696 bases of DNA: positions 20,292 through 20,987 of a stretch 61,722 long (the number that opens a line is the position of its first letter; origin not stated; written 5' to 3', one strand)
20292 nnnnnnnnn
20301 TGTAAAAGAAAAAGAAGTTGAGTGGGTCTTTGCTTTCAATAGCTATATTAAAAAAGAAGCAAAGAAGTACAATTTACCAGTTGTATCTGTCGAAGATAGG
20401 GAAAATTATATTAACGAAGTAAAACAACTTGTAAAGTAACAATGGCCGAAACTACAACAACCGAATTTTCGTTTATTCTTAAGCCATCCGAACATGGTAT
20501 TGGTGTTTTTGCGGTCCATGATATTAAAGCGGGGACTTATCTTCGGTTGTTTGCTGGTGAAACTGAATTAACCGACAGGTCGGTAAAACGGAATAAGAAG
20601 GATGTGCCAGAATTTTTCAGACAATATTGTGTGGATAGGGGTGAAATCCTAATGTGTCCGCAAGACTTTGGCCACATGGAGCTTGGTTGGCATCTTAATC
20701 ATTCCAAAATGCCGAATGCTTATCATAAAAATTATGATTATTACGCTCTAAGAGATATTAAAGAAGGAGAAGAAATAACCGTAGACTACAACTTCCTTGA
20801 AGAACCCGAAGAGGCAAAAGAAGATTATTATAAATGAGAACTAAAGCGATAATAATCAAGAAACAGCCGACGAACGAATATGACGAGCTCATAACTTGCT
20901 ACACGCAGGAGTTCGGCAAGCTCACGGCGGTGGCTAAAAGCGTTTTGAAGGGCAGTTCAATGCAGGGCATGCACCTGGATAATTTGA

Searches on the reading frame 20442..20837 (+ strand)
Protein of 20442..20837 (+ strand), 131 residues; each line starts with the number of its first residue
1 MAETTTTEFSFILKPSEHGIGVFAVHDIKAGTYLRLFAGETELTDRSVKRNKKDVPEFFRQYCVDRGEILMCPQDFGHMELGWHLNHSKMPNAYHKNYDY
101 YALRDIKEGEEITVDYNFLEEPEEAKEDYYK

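Call 41: search_protein_families(library=pfam, proteins=[window:20442-20837:+], max_evalue=0.01)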
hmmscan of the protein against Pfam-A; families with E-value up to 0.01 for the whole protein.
window:20442-20837:+ (131 aa): 1 family
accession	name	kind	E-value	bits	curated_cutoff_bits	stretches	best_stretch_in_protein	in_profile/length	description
PF00856.33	SET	-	5.1e-13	49.8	22.4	1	19-117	1-105/105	SET domain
